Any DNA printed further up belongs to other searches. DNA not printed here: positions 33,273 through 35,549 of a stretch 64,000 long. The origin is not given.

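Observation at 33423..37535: Tandem paralogous seven-CxxCH cytochrome c-TPR fusion lipoproteins of unknown function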

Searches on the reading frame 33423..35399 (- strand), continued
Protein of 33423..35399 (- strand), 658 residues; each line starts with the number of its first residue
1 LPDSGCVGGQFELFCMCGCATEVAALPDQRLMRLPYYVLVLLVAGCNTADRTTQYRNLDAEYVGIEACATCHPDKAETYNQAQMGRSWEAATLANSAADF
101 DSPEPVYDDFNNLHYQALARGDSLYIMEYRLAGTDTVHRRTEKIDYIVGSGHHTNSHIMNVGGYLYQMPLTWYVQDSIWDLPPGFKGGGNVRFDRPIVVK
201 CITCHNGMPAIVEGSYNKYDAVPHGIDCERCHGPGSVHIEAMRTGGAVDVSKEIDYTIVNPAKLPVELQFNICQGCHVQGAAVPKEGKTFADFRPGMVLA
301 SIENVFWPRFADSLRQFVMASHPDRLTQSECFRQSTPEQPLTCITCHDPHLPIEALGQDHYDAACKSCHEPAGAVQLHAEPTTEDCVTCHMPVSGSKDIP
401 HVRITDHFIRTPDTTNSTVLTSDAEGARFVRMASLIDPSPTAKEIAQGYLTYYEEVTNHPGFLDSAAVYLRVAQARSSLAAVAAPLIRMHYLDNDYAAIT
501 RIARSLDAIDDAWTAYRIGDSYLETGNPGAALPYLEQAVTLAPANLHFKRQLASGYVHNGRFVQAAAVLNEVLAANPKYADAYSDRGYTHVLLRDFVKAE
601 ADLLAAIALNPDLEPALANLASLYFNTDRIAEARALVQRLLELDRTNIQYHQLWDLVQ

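Call 54: search_protein_families(library=pfam, proteins=[L016:923-3256:+, L016:3528-5861:+, L016:5955-8198:+, L016:8415-9653:+, L017:5907-8480:+, L017:8495-9856:+, L017:11888-12496:+, L016:14423-15838:+, L016:15923-19354:+, L002:1698-3944:+], max_evalue=0.001)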
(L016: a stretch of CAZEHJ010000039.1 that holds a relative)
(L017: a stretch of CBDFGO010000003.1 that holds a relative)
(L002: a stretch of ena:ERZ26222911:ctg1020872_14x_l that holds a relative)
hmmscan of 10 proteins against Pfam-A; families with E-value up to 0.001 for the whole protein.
L016:923-3256:+ (777 aa): 2 families
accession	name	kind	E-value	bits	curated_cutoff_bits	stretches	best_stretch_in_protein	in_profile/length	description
PF14312.12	FG-GAP_2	-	7.2e-16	58.5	23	1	67-100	9-49/49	FG-GAP repeat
PF08309.17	LVIVD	-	3.4e-06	26.7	20.2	0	702-736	8-42/42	LVIVD repeat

L016:3528-5861:+ (777 aa): 2 families
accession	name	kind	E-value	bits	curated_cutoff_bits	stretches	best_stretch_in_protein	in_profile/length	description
PF14312.12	FG-GAP_2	-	1.4e-11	44.8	23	0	70-93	11-35/49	FG-GAP repeat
PF08309.17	LVIVD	-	3.5e-05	23.5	20.2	0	557-574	21-38/42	LVIVD repeat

L016:5955-8198:+ (747 aa): 10 families
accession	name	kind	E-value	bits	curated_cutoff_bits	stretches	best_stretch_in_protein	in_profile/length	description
PF14522.11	Cytochrome_C7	-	1.2e-10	41.5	24.8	0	165-250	12-67/67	Cytochrome c7 and related cytochrome c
PF13435.11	Cytochrome_C554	-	1.7e-07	32.5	20.8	0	164-204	46-84/84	Cytochrome c554 and c-prime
PF09699.15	Paired_CXXCH_1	-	3.6e-07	30.2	20.6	1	304-331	7-37/41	Doubled CXXCH motif (Paired_CXXCH_1)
PF02335.20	Cytochrom_C552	-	8.3e-07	28.8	24.1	1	350-400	244-287/438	Cytochrome c552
PF07719.23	TPR_2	-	1.1e-06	28.7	27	0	668-697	5-34/34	Tetratricopeptide repeat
PF14537.11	Cytochrom_c3_2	-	1.4e-05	25.9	25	0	166-250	6-79/79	Cytochrome c3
PF03264.19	Cytochrom_NNT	-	8.2e-05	22.8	24.1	1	323-362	36-77/174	NapC/NirT cytochrome c family, N-terminal region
PF13428.12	TPR_14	-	0.00011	22.9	23.5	0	669-704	6-41/44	Tetratricopeptide repeat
PF13176.12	TPR_7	-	0.00018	21.8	27.9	0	669-697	4-32/36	Tetratricopeptide repeat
PF22113.1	Mtrc-MtrF_II-IV_dom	-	0.00084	19.3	30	0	169-252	84-166/176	Outer membrane cytochrome MtrC/MtrF-like, domains II/IV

L016:8415-9653:+ (412 aa): 1 family
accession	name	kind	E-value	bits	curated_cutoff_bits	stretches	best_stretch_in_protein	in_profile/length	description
PF13372.12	Alginate_exp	-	3.9e-27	95.5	25.2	1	30-394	3-382/395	Alginate export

L017:5907-8480:+ (857 aa): 2 families
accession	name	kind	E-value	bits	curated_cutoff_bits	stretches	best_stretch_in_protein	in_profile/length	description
PF14312.12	FG-GAP_2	-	1.5e-18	67.1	23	1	151-177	12-38/49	FG-GAP repeat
PF08309.17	LVIVD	-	5.5e-05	22.9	20.2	0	782-816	8-42/42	LVIVD repeat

L017:8495-9856:+ (453 aa): 1 family
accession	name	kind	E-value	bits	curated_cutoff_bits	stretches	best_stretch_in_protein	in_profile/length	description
PF13372.12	Alginate_exp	-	1.3e-33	116.8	25.2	1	70-431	3-378/395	Alginate export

L017:11888-12496:+ (202 aa): 2 families
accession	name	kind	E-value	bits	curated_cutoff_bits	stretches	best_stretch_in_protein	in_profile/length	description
PF00034.26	Cytochrom_C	-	3.3e-07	32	21.3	1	115-199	1-87/90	Cytochrome c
PF13442.11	Cytochrome_CBB3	-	9.6e-06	26.3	27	1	114-160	2-44/68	Cytochrome C oxidase, cbb3-type, subunit III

L016:14423-15838:+ (471 aa): 2 families
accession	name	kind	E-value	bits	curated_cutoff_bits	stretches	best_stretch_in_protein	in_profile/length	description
PF00224.27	PK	-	4.3e-127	424.2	30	1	3-324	2-328/328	Pyruvate kinase, barrel domain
PF02887.21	PK_C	-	3.3e-29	101.7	28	1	356-468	1-113/114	Pyruvate kinase, alpha/beta domain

L016:15923-19354:+ (1143 aa): 9 families
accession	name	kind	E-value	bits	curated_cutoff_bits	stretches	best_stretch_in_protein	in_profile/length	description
PF13174.12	TPR_6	-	1.1e-08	35.6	26.3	0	628-659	2-33/33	Tetratricopeptide repeat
PF14559.12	TPR_19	-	1.2e-06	29.2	25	0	129-190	3-63/68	Tetratricopeptide repeat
PF13424.12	TPR_12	-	1.8e-06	28.5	30.1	1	195-255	8-73/77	Tetratricopeptide repeat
PF13432.12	TPR_16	-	7.9e-06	26.7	32.7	0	202-254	9-58/65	Tetratricopeptide repeat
PF12895.13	ANAPC3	-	3.4e-05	24.5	27.2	0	190-252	23-81/82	Anaphase-promoting complex, cyclosome, subunit 3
PF07719.23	TPR_2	-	5.9e-05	23.3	27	0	228-259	2-33/34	Tetratricopeptide repeat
PF00515.34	TPR_1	-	0.00012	22.1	27.8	0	229-259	3-33/34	Tetratricopeptide repeat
PF09976.15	TPR_21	-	0.00017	21.8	25.5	0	182-251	68-137/193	Tetratricopeptide repeat-like domain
PF25063.1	ARM_TT21_C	-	0.00061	20.2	35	0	194-257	99-159/209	Tetratricopeptide repeat protein 21 C-terminal ARM domain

L002:1698-3944:+ (748 aa): 0 families

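Call 70: search_protein_families(library=pfam, proteins=[L047:2200-3252:+, L057:9308-9838:+, L046:7393-8847:+, L052:8489-9274:+, L048:1790-2545:+, L006:60-1103:+, L013:383-1435:+, L015:12054-12515:+, L008:8641-9138:-, L002:8652-9881:+], max_evalue=0.001)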
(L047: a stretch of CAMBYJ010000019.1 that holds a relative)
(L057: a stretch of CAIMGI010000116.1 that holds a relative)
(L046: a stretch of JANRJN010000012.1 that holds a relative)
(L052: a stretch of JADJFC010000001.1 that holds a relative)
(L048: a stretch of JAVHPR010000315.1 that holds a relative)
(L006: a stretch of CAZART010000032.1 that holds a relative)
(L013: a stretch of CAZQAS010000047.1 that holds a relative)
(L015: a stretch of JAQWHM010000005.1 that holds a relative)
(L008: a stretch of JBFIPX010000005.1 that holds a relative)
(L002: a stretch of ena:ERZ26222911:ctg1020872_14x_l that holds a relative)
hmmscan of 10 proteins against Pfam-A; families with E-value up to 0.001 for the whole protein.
L047:2200-3252:+ (350 aa): 1 family
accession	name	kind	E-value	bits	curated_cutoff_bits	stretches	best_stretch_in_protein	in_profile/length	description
PF02618.21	YceG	-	1.1e-81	274.7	32.4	1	49-337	1-274/275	YceG-like family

L057:9308-9838:+ (176 aa): 4 families
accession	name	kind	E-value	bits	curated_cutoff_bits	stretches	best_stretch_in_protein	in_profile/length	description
PF13302.13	Acetyltransf_3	-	3.6e-21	76.8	25.4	1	10-148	2-137/138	Acetyltransferase (GNAT) domain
PF00583.31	Acetyltransf_1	-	4.7e-10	40.2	20.7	1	55-148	24-116/116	Acetyltransferase (GNAT) family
PF13420.13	Acetyltransf_4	-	1.5e-09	38.5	24.3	1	12-161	1-147/155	Acetyltransferase (GNAT) domain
PF13523.12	Acetyltransf_8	-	7.7e-06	26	27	1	85-150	74-139/145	Acetyltransferase (GNAT) domain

L046:7393-8847:+ (484 aa): 7 families
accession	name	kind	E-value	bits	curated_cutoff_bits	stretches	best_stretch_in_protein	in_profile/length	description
PF13365.12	Trypsin_2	-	6.2e-36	124.7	27.6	1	109-246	1-144/144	Trypsin-like peptidase domain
PF00089.32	Trypsin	-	2.7e-20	73.6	20.6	1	107-272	25-219/220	Trypsin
PF13180.12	PDZ_2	-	2.3e-18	66.7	27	1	286-375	2-79/80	PDZ domain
PF17820.7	PDZ_6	-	7e-12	45.3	27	1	312-348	2-38/54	PDZ domain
PF00595.29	PDZ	-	2.3e-11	44.4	23.2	1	283-363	8-80/81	PDZ domain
PF14685.13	PDZ_Tricorn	-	3.1e-06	27.5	25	0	399-464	3-69/88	Tricorn protease PDZ domain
PF10459.15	Peptidase_S46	-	9.5e-05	21.7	22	0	223-247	626-650/698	Peptidase S46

L052:8489-9274:+ (261 aa): 1 family
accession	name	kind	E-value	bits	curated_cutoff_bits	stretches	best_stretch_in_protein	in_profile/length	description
PF01678.24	DAP_epimerase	-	1.2e-45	154.9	34.7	2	5-111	1-108/121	Diaminopimelate epimerase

L048:1790-2545:+ (251 aa): 0 families

L006:60-1103:+ (347 aa): 0 families

L013:383-1435:+ (350 aa): 1 family
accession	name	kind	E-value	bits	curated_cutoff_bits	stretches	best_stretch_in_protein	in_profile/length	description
PF18990.6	DUF5723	-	0.00047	20.4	26.8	0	180-208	211-238/376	Family of unknown function (DUF5723)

L015:12054-12515:+ (153 aa): 2 families
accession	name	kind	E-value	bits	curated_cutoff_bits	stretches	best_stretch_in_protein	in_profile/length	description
PF00034.26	Cytochrom_C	-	1.6e-08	36.2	21.3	1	67-151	2-88/90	Cytochrome c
PF13442.11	Cytochrome_CBB3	-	4.7e-06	27.3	27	1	65-149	2-68/68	Cytochrome C oxidase, cbb3-type, subunit III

L008:8641-9138:- (165 aa): 2 families
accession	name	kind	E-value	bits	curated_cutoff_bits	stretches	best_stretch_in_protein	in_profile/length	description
PF00034.26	Cytochrom_C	-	6.6e-10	40.6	21.3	1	70-153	2-87/90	Cytochrome c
PF13442.11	Cytochrome_CBB3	-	3.6e-07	30.9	27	1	69-152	3-68/68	Cytochrome C oxidase, cbb3-type, subunit III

L002:8652-9881:+ (409 aa): 29 families (the best 25 are shown)
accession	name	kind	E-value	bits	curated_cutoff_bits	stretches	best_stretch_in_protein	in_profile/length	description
PF07719.23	TPR_2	-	2.7e-38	127.3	27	3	361-394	1-34/34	Tetratricopeptide repeat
PF00515.34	TPR_1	-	8.5e-32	108.1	27.8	2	361-394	1-34/34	Tetratricopeptide repeat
PF13181.12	TPR_8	-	1.1e-31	106.7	25.7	1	148-173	8-33/34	Tetratricopeptide repeat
PF14559.12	TPR_19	-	2.6e-27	95.3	25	4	305-364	3-62/68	Tetratricopeptide repeat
PF13414.12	TPR_11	-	6.7e-27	93.3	26.8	2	148-187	1-40/42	TPR repeat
PF13432.12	TPR_16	-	1e-26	93.4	32.7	3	338-389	8-59/65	Tetratricopeptide repeat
PF13428.12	TPR_14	-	4.4e-26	89.1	23.5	1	294-334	2-42/44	Tetratricopeptide repeat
PF23914.1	TPR_CcmH_CycH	-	4.8e-25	88.7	42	1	284-394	41-154/158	Cytochrome c-type biogenesis protein H TPR domain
PF13431.12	TPR_17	-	7.3e-22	76.2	24.4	0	163-195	1-33/34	Tetratricopeptide repeat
PF13424.12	TPR_12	-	4.5e-21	75.3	30.1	1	328-391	4-75/77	Tetratricopeptide repeat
PF12895.13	ANAPC3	-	1.7e-18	67.1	27.2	1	158-232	6-79/82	Anaphase-promoting complex, cyclosome, subunit 3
PF13174.12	TPR_6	-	5.7e-18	64.7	26.3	0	363-392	2-31/33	Tetratricopeptide repeat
PF13371.12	TPR_9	-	9.8e-18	64.4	35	1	340-398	8-66/73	Tetratricopeptide repeat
PF13176.12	TPR_7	-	1.4e-15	56.4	27.9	0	297-324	3-30/36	Tetratricopeptide repeat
PF13429.12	TPR_15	-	3.4e-10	40.3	26.2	1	286-393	142-246/280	Tetratricopeptide repeat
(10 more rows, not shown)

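Call 83: search_protein_families(library=pfam, proteins=[L064:7836-9116:+, L017:1808-4192:+, L030:2817-6515:-], max_evalue=0.001)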
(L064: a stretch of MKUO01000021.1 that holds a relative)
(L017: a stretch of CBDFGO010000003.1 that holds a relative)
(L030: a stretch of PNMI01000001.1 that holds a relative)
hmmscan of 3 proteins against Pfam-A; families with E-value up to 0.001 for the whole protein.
L064:7836-9116:+ (426 aa): 3 families
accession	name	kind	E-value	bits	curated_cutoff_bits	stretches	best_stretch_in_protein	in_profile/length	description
PF00579.31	tRNA-synt_1b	-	9.4e-78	261.9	21.1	1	29-321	6-291/292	tRNA synthetases class I (W and Y)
PF22421.1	SYY_C-terminal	-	4.8e-18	65.3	27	1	339-422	4-82/83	Tyrosine--tRNA ligase SYY-like C-terminal domain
PF01479.30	S4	-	9.2e-06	25.7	22.8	1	363-393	5-35/48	S4 domain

L017:1808-4192:+ (794 aa): 2 families
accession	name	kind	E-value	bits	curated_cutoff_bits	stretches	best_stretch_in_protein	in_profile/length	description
PF12704.14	MacB_PCD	-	1.9e-30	107.2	27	2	20-249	1-205/207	MacB-like periplasmic core domain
PF02687.27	FtsX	-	4.8e-21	75.5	25.5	2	295-409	2-118/120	FtsX-like permease C-terminal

L030:2817-6515:- (1232 aa): 3 families
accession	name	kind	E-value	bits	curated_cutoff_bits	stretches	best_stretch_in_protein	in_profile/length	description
PF13620.12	CarboxypepD_reg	-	5.6e-10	39.9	32.3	1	29-107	3-81/82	Carboxypeptidase regulatory-like domain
PF13715.12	CarbopepD_reg_2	-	1.2e-07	32.1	32.2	1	33-120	6-88/88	CarboxypepD_reg-like domain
PF07715.20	Plug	-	3.3e-07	31.2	23.9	1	137-220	11-106/107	TonB-dependent Receptor Plug Domain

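Call 87: search_protein_families(library=ncbifam, proteins=[L002:1698-3944:+, L016:8415-9653:+, L016:923-3256:+], max_evalue=0.01)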
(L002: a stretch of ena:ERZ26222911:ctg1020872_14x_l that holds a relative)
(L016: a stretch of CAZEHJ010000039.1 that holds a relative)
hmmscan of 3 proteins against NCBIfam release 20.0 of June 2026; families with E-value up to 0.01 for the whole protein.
L002:1698-3944:+ (748 aa): 1 family
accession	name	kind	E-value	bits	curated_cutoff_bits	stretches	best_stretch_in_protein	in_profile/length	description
NF052228.1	T9SS_PorZ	equivalog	0.002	16.6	260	1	704-748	713-757/757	type IX secretion system anionic LPS delivery protein PorZ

L016:8415-9653:+ (412 aa): 1 family
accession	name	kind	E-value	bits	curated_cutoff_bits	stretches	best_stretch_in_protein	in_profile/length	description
NF033939.0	DESULF_POR1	subfamily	2e-07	30.1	250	1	1-128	1-129/454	outer membrane homotrimeric porin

L016:923-3256:+ (777 aa): 1 family
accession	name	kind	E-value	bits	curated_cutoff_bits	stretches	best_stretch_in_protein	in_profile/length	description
TIGR04312.1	choice_anch_B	subfamily_domain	5.2e-129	430.7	100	1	394-772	1-364/364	choice-of-anchor B family protein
